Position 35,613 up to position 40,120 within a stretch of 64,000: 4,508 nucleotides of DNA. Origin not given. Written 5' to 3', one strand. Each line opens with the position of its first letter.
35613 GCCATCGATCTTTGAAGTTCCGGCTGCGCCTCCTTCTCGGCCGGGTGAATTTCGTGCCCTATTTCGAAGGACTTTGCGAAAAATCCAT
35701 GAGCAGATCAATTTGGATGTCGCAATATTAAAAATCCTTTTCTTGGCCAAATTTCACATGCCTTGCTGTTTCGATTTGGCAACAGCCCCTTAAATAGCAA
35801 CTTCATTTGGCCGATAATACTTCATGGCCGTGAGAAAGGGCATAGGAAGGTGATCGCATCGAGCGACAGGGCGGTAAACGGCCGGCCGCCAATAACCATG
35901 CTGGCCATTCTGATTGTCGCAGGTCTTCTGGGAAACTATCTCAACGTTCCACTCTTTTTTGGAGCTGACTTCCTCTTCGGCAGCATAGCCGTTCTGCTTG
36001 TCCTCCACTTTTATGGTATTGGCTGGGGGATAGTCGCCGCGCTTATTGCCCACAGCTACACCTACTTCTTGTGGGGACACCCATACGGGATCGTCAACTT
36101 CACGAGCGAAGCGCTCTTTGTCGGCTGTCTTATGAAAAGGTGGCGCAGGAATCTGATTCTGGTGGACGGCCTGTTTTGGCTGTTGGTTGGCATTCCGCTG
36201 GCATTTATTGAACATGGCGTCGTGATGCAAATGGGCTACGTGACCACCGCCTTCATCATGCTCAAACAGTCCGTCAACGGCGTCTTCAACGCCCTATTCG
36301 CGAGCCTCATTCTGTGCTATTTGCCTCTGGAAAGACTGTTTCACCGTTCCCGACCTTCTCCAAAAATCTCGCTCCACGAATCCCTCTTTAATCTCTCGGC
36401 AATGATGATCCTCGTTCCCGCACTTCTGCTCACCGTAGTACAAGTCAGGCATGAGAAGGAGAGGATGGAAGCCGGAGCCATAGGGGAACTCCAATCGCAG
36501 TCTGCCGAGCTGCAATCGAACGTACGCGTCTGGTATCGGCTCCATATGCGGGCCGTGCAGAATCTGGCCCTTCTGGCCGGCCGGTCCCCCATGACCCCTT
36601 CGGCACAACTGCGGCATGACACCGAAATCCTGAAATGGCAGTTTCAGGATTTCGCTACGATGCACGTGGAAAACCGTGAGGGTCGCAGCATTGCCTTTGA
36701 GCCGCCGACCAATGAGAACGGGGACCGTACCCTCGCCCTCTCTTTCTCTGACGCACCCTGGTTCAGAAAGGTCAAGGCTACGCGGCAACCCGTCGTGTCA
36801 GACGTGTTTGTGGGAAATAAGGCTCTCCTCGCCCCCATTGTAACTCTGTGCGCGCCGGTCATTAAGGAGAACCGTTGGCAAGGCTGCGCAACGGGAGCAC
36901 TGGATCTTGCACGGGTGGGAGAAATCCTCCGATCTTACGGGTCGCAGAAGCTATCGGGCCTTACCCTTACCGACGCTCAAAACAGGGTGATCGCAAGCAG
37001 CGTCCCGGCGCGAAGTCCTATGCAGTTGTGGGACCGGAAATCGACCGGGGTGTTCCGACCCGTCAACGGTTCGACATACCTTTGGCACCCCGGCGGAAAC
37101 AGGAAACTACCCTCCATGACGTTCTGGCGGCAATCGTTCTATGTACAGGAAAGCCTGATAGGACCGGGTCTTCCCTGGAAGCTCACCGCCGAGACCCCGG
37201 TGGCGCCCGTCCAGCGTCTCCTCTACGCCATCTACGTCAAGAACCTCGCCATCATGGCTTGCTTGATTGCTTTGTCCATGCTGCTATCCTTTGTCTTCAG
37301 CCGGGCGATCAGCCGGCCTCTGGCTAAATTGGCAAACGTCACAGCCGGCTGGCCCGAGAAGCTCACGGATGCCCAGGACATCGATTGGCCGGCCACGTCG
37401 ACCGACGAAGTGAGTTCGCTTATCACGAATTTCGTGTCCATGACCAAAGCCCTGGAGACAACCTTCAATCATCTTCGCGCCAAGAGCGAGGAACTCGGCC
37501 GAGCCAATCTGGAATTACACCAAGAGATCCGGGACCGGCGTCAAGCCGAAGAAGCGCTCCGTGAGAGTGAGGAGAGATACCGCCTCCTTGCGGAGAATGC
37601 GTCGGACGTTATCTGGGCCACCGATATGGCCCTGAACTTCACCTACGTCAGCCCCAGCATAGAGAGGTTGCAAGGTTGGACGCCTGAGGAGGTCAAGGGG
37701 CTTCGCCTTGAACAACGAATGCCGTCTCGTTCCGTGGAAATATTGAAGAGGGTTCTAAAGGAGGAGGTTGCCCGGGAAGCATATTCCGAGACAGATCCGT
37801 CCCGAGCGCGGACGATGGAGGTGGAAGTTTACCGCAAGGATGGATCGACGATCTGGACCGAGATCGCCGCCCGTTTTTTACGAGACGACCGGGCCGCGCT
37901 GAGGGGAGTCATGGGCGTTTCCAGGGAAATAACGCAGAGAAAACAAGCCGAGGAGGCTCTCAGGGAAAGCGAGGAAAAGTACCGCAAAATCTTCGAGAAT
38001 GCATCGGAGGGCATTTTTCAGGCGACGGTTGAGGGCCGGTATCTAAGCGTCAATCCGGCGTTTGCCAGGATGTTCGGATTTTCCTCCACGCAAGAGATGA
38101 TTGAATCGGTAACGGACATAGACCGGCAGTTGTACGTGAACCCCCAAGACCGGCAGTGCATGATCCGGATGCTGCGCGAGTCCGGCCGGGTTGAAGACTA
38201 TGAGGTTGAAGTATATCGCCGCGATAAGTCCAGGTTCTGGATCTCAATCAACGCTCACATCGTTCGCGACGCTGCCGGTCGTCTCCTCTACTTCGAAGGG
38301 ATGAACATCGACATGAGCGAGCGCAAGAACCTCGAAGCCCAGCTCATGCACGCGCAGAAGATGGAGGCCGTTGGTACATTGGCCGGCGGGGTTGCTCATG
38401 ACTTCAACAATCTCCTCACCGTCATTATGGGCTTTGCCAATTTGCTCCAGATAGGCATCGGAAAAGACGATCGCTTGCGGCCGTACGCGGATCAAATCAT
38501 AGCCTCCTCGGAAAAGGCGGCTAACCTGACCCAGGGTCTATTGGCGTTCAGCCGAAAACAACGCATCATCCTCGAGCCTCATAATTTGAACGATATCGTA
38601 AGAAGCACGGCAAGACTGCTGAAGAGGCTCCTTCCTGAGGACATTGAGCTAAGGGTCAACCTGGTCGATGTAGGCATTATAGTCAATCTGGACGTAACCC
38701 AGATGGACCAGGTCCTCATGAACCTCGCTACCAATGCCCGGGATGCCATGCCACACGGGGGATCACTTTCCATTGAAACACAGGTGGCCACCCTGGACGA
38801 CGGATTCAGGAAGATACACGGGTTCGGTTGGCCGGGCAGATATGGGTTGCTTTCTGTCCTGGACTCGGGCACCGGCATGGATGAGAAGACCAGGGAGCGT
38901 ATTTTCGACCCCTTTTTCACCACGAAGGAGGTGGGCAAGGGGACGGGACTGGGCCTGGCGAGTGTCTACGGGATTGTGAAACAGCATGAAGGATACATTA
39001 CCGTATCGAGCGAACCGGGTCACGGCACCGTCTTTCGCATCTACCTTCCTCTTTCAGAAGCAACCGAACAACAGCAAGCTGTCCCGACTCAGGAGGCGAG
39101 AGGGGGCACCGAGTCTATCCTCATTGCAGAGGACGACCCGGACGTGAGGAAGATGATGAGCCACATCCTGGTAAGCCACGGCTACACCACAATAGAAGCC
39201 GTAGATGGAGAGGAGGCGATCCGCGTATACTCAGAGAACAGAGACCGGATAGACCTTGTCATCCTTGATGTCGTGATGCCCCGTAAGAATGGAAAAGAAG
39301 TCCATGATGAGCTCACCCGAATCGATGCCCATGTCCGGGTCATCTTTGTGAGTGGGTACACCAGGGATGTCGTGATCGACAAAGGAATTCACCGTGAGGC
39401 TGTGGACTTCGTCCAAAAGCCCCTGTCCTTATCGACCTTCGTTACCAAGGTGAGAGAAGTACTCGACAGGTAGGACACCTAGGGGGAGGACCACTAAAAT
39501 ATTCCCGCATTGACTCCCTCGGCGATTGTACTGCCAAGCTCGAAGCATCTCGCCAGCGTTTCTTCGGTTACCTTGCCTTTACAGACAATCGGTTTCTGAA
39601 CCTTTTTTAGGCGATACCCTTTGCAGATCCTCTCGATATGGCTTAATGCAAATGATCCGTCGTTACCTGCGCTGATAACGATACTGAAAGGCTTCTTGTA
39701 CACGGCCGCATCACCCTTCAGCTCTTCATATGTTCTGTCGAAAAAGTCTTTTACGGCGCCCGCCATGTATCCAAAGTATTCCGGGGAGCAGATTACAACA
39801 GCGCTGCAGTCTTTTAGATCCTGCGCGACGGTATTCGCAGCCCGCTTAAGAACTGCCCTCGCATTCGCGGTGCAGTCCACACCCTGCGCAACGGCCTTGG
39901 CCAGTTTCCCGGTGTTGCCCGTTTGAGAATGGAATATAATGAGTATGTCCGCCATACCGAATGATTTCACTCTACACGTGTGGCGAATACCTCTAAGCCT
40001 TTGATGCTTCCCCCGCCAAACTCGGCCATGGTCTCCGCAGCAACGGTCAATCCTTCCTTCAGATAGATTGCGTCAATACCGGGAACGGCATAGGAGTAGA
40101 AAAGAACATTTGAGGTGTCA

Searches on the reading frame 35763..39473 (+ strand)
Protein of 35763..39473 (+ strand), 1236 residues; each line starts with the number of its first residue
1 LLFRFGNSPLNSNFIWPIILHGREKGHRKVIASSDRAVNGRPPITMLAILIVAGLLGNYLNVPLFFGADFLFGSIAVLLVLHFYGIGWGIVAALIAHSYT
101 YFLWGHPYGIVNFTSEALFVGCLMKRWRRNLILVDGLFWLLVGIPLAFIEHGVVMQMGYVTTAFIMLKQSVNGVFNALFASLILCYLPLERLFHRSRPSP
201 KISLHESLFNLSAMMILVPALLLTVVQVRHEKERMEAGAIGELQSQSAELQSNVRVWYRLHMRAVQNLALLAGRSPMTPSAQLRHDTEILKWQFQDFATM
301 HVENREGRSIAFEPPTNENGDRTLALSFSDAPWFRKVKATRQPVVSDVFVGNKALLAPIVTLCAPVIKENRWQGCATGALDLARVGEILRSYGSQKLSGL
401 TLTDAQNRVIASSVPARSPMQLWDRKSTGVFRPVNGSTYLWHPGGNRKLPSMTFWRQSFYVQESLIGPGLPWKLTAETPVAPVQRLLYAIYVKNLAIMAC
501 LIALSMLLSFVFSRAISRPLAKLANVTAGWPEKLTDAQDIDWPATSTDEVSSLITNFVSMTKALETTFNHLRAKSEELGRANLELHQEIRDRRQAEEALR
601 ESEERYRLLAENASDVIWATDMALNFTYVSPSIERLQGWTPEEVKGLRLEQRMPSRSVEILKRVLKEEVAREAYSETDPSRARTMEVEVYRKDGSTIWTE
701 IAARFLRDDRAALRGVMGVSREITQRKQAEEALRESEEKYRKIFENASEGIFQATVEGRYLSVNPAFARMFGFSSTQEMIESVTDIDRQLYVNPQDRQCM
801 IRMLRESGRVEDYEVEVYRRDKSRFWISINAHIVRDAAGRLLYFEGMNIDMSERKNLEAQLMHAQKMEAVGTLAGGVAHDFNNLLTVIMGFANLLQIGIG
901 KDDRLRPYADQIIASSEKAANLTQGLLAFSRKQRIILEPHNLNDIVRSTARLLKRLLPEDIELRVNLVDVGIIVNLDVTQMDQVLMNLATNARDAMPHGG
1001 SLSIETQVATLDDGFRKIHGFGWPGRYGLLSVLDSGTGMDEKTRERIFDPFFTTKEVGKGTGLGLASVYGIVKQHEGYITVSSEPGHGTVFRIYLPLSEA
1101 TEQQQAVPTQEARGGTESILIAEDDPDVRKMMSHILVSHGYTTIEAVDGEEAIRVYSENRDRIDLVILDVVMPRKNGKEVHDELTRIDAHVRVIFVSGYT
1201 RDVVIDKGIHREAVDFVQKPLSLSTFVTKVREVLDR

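Call 42: search_protein_families(library=pfam, proteins=[window:35763-39473:+], max_evalue=0.00001)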
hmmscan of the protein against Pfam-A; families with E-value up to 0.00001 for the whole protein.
window:35763-39473:+ (1236 aa): 9 families
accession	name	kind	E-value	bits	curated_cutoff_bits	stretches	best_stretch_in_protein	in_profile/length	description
PF00989.32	PAS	-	8.9e-23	80.9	22.6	2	738-847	1-109/113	PAS fold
PF02518.31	HATPase_c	-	5.1e-22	78.9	26.4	1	977-1098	2-110/111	Histidine kinase-, DNA gyrase B-, and HSP90-like ATPase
PF13426.13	PAS_9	-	5.4e-22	78.5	27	2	749-852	2-102/103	PAS domain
PF00072.30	Response_reg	-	4.9e-21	75.4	30.2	1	1119-1230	1-110/111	Response regulator receiver domain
PF13188.13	PAS_8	-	6.5e-15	54.9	21.8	1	738-789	1-53/65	PAS domain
PF08448.16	PAS_4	-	5.2e-14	52.8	23.1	1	611-728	2-110/110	PAS fold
PF08447.18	PAS_3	-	1.5e-11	44.8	25.6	0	761-847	2-88/89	PAS fold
PF00512.31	HisKA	-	1.2e-09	38.5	26.9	1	871-933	3-64/66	His Kinase A (phospho-acceptor) domain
PF02743.24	dCache_1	-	8.3e-07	29.2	45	0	303-414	74-186/240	Cache domain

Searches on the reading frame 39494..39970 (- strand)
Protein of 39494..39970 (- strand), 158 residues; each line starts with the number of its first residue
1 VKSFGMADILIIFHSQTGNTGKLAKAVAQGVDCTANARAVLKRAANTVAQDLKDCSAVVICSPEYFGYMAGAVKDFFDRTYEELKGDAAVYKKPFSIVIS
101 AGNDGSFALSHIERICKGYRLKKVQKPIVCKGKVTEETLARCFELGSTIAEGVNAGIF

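Call 39: search_protein_families(library=pfam, proteins=[window:39494-39970:-], max_evalue=0.001)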
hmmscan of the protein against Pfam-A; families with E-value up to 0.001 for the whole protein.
window:39494-39970:- (158 aa): 5 families
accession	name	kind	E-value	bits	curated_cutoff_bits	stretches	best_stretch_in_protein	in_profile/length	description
PF03358.20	FMN_red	-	3.8e-11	43.2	24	1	35-109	51-124/152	NADPH-dependent FMN reductase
PF12724.12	Flavodoxin_5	-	1.3e-07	32.4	27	1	10-87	1-76/145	Flavodoxin domain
PF00258.30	Flavodoxin_1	-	1.1e-06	29.3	25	1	11-84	1-75/143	Flavodoxin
PF12641.12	Flavodoxin_3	-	0.00014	22.1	27.5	0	10-39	1-30/160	Flavodoxin domain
PF02525.22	Flavodoxin_2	-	0.00075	19.7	27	0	42-104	66-137/198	Flavodoxin-like fold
